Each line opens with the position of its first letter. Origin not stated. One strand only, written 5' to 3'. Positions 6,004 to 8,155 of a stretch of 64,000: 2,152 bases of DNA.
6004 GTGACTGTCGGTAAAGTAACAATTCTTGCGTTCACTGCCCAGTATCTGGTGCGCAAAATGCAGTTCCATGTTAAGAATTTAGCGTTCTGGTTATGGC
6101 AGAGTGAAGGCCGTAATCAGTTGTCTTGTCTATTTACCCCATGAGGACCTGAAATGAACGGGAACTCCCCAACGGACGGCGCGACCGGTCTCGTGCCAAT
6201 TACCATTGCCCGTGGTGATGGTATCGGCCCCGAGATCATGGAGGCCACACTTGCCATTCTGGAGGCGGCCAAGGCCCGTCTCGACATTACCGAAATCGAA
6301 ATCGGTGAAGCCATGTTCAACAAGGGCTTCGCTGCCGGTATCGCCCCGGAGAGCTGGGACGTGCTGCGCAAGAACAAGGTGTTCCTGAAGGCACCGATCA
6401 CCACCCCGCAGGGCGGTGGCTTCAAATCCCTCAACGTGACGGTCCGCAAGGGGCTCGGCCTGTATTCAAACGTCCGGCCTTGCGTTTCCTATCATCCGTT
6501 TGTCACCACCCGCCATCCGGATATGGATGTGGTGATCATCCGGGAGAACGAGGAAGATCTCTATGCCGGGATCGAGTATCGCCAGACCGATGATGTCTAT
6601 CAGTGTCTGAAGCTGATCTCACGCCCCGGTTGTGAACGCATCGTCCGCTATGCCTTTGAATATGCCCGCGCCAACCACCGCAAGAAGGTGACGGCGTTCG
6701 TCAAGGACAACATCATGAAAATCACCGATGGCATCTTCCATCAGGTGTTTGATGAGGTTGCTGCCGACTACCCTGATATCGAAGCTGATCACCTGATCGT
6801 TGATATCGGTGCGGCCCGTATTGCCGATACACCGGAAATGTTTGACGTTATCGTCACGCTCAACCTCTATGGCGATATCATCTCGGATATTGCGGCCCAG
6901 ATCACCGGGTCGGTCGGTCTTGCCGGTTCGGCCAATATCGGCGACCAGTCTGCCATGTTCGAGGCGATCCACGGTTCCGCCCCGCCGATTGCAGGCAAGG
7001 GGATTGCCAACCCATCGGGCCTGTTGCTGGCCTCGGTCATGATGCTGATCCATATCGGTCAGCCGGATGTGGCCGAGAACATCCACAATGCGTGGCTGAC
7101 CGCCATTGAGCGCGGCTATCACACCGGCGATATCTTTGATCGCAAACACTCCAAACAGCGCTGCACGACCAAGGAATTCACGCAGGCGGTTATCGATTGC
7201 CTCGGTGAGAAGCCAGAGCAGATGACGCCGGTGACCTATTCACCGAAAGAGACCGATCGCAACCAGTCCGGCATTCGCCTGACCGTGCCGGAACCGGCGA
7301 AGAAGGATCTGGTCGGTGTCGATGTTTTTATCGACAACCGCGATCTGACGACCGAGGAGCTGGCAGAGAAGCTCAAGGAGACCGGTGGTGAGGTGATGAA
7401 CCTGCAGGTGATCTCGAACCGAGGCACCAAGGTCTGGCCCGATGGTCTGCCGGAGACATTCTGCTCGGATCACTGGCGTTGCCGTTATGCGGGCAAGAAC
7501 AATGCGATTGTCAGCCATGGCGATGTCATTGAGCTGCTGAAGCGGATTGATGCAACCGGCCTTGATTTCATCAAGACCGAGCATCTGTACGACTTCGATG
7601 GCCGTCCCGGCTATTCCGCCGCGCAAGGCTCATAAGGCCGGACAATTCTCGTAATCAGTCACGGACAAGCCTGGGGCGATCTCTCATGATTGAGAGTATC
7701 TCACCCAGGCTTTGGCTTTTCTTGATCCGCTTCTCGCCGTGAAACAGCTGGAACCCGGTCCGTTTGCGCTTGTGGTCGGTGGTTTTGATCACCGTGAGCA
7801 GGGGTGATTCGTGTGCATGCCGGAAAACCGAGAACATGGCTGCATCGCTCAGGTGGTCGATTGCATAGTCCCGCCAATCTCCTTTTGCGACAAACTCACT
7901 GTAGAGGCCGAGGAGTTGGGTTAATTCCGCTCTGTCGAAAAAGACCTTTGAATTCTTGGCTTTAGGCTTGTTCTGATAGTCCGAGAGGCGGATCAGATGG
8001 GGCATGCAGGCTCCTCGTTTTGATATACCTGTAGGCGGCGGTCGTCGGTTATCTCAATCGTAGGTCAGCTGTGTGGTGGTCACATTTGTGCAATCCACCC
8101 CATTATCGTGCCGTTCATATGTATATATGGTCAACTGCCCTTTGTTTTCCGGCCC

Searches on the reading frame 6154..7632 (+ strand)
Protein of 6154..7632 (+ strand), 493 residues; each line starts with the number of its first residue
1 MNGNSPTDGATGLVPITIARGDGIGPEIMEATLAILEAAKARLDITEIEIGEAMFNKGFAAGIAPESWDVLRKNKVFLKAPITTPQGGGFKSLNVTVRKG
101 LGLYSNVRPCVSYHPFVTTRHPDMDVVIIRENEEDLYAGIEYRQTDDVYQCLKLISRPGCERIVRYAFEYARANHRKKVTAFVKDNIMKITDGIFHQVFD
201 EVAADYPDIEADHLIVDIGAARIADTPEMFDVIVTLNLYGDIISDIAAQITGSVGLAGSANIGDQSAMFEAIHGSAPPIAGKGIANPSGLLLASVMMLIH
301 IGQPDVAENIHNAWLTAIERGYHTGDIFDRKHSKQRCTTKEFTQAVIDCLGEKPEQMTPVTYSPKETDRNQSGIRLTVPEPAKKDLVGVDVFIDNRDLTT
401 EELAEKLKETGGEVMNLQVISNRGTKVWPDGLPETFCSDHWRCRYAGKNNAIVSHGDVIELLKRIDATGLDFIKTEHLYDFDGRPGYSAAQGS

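Call 3: search_protein_families(library=pfam, proteins=[window:6154-7632:+], max_evalue=0.01)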
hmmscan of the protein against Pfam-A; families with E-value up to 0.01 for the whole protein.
window:6154-7632:+ (493 aa): 2 families
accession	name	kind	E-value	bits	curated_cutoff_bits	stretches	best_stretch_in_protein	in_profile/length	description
PF00180.25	Iso_dh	-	7.9e-94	315.2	27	1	16-346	2-348/348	Isocitrate/isopropylmalate dehydrogenase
PF18324.6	Isocitrate_DH_C_bact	-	1.3e-42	144.8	25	1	384-492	1-109/110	Bacterial isocitrate dehydrogenase, C-terminal domain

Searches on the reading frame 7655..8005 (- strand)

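Call 3: search_protein_families(library=pfam, proteins=[window:7655-8005:-], max_evalue=0.01)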
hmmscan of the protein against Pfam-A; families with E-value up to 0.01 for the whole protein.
window:7655-8005:- (116 aa): 1 family
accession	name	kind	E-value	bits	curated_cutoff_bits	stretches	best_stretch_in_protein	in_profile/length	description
PF10984.13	DUF2794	-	8.6e-24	83.8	27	1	21-97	1-78/85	Protein of unknown function (DUF2794)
